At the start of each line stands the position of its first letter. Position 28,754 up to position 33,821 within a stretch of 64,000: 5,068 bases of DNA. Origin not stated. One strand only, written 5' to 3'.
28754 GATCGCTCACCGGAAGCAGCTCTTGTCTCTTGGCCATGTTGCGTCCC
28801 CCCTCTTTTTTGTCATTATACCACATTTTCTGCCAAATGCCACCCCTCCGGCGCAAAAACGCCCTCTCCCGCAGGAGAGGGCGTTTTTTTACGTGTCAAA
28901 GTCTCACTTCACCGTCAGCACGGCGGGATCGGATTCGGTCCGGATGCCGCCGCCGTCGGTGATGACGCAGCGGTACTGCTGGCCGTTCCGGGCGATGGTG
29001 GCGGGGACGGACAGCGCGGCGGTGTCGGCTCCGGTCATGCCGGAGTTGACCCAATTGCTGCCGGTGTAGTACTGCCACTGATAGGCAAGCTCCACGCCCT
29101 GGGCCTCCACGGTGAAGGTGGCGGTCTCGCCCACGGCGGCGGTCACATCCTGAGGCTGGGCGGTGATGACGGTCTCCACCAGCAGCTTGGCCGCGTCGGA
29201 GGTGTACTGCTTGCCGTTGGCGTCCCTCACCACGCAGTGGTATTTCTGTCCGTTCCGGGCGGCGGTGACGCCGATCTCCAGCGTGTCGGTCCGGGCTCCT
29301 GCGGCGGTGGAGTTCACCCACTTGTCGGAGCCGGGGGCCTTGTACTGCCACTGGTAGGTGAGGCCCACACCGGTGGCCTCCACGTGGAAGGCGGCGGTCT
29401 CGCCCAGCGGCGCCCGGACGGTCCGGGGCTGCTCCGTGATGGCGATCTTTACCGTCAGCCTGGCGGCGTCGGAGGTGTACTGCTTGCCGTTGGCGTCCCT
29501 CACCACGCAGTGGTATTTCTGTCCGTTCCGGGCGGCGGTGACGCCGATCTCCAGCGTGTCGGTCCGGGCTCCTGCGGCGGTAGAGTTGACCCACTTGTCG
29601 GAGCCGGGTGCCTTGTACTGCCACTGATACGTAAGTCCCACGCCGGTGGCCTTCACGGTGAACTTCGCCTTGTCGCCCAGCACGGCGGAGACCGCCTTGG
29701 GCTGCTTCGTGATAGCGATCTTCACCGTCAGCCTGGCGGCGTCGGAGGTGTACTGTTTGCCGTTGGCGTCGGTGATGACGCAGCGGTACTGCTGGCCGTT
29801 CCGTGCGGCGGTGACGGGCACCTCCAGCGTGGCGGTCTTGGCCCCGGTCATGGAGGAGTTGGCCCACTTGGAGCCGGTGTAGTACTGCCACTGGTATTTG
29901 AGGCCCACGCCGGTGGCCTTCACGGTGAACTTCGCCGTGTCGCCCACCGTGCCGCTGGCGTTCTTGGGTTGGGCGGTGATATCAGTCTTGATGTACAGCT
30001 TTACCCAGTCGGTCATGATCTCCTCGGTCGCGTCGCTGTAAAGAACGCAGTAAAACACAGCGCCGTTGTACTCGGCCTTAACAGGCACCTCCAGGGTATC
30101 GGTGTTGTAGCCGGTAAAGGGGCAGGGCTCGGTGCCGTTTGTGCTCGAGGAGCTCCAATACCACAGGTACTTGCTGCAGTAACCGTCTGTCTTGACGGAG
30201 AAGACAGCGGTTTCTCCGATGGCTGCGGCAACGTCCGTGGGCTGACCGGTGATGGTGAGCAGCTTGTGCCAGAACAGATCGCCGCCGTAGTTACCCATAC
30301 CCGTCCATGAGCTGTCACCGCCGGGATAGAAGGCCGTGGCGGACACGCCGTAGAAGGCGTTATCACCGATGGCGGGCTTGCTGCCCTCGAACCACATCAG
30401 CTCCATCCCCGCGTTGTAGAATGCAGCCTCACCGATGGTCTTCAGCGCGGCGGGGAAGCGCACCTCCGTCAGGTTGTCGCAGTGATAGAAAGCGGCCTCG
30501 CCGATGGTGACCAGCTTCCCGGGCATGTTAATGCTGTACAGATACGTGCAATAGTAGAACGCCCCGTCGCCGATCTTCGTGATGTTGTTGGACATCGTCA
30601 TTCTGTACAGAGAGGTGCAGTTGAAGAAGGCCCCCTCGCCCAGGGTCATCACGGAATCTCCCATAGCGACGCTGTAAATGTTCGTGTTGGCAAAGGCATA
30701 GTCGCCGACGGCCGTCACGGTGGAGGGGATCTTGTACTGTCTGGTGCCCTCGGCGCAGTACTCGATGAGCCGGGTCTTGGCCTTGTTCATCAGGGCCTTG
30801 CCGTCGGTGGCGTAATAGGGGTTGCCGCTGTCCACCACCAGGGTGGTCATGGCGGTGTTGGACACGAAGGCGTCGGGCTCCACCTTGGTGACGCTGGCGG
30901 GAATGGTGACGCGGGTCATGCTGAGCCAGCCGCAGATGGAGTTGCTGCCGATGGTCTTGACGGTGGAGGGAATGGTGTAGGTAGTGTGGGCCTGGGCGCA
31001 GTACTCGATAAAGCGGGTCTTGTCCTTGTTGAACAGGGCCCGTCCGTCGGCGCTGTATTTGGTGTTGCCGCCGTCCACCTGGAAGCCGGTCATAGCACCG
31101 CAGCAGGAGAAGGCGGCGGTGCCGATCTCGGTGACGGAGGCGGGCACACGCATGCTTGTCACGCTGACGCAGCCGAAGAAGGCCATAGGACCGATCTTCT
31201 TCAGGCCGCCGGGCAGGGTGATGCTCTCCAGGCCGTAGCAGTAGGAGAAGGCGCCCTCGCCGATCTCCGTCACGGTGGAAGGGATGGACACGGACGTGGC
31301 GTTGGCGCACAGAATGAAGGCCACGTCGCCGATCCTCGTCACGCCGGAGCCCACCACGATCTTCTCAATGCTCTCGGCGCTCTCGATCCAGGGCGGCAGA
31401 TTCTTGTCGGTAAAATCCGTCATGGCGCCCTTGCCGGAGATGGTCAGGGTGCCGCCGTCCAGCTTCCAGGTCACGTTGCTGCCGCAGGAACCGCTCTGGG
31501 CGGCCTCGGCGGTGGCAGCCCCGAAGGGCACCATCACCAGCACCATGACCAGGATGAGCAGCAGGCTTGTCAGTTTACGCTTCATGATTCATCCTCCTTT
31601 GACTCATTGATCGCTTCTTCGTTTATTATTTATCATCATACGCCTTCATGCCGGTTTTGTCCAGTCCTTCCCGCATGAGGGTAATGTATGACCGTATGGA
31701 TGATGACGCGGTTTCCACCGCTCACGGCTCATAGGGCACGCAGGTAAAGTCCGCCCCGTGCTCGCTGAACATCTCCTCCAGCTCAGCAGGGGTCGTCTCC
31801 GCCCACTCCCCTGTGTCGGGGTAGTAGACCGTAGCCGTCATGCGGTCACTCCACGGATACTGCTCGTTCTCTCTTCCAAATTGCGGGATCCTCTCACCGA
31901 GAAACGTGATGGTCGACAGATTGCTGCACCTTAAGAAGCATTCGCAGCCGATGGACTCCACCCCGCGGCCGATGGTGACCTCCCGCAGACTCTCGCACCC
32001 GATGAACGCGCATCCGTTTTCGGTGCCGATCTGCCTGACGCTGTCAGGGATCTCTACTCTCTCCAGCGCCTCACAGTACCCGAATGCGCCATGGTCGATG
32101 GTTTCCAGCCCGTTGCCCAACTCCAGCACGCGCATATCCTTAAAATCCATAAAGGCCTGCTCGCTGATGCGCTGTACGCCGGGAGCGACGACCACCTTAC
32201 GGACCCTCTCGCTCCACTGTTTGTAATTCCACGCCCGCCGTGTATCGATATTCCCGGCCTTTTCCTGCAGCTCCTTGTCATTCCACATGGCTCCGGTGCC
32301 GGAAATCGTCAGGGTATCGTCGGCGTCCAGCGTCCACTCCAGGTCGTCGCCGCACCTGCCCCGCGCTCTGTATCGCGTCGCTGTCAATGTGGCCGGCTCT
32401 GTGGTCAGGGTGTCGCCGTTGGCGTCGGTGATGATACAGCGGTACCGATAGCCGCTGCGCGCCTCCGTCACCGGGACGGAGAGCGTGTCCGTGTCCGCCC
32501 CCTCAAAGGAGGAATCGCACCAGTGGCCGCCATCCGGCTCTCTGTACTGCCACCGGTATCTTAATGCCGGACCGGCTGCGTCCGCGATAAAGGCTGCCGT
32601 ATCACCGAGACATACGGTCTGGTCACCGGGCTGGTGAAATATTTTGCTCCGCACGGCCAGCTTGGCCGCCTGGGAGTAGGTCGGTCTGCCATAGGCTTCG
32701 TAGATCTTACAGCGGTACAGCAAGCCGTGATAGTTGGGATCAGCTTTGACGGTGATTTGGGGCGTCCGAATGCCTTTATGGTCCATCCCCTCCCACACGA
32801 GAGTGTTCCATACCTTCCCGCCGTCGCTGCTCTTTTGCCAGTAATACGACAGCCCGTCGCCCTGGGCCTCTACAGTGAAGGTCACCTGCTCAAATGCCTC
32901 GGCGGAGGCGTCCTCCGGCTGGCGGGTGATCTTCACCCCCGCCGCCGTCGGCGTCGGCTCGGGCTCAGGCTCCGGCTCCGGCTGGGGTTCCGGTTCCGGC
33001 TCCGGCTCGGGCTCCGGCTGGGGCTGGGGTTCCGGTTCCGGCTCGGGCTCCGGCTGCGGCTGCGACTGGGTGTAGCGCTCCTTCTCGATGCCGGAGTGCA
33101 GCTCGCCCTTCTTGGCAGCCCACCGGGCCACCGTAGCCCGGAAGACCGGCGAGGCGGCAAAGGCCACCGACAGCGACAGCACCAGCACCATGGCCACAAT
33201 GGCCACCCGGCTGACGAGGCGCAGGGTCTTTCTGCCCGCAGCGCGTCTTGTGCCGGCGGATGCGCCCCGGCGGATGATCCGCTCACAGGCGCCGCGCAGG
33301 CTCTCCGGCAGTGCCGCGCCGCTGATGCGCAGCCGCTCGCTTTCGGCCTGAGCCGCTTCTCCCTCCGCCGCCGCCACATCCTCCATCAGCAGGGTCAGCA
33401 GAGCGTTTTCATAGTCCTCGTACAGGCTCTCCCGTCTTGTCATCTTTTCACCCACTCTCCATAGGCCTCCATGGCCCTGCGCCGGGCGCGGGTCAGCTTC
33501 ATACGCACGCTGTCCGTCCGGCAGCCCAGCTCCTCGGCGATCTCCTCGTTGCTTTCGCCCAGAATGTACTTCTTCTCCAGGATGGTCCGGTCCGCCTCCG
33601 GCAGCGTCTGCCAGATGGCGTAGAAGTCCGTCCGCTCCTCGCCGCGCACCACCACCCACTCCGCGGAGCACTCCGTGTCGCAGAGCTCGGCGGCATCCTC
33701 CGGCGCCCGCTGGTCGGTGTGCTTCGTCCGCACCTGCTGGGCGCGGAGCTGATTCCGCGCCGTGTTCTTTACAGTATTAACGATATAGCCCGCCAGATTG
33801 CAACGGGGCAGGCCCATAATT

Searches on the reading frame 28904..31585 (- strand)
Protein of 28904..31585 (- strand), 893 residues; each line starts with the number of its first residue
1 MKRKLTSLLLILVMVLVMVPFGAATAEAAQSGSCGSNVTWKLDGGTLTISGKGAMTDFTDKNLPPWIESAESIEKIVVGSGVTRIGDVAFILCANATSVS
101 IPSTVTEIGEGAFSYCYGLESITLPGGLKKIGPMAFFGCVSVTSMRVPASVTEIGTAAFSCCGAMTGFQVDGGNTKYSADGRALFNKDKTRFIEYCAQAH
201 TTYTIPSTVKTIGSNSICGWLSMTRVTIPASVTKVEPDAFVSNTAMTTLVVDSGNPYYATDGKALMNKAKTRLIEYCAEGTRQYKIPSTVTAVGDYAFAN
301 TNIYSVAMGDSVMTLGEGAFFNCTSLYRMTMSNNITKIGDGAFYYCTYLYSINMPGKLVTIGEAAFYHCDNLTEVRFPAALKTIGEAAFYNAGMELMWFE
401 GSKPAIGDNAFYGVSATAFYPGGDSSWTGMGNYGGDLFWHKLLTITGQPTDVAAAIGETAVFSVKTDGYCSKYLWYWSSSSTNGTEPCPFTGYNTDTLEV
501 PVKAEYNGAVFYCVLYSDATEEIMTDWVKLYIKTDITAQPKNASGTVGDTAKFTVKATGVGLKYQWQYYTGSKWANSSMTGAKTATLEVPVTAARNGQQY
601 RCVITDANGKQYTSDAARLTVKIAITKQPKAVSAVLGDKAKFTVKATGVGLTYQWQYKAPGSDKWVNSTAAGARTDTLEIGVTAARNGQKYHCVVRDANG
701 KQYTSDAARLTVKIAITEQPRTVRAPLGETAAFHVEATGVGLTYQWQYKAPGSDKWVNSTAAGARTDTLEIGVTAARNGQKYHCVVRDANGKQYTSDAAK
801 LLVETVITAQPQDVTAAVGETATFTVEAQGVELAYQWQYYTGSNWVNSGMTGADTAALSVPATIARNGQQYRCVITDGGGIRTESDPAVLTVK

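Call 6: search_protein_families(library=pfam, proteins=[window:28904-31585:-], max_evalue=0.001)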
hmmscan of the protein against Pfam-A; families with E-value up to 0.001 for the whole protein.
window:28904-31585:- (893 aa): 5 families
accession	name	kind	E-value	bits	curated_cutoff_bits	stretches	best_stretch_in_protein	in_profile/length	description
PF13306.12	LRR_5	-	2.5e-62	208.8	27.7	3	282-392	14-123/127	BspA type Leucine rich repeat region (6 copies)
PF07679.22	I-set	-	3.2e-19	69.2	23.7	0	536-613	3-84/90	Immunoglobulin I-set domain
PF13927.12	Ig_3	-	5.8e-19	68.8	30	0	806-876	3-77/78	Immunoglobulin domain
PF07703.20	A2M_BRD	-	4.8e-07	30.6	22.7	0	539-645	4-121/140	Alpha-2-macroglobulin bait region domain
PF13855.12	LRR_8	-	0.00052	20.2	27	0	332-374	10-53/61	Leucine rich repeat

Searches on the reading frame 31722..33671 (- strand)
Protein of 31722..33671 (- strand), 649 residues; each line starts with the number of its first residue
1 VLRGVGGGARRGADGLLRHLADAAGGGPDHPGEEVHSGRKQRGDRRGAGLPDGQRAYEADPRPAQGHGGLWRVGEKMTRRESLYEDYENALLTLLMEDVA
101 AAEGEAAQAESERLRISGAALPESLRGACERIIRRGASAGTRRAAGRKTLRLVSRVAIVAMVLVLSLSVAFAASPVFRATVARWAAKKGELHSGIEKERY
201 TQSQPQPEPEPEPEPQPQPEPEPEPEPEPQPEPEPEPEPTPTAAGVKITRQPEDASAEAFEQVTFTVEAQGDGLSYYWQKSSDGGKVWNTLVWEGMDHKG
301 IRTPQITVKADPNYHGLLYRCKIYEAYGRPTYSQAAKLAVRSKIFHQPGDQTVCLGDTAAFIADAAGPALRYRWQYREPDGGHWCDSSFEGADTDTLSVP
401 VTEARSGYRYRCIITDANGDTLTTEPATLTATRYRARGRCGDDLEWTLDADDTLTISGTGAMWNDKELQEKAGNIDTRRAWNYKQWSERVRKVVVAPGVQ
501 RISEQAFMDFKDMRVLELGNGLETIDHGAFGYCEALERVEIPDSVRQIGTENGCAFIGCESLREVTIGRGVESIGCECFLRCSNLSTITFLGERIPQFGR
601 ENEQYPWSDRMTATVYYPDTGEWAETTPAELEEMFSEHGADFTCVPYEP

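Call 6: search_protein_families(library=pfam, proteins=[window:31722-33671:-], max_evalue=0.001)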
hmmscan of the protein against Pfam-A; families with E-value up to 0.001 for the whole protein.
window:31722-33671:- (649 aa): 2 families
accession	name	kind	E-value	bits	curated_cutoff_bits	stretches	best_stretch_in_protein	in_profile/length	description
PF13306.12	LRR_5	-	3e-16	59.9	27.7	1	490-591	13-109/127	BspA type Leucine rich repeat region (6 copies)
PF05887.16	Trypan_PARP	-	2.2e-09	37.8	100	1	198-252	62-122/134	Procyclic acidic repetitive protein (PARP)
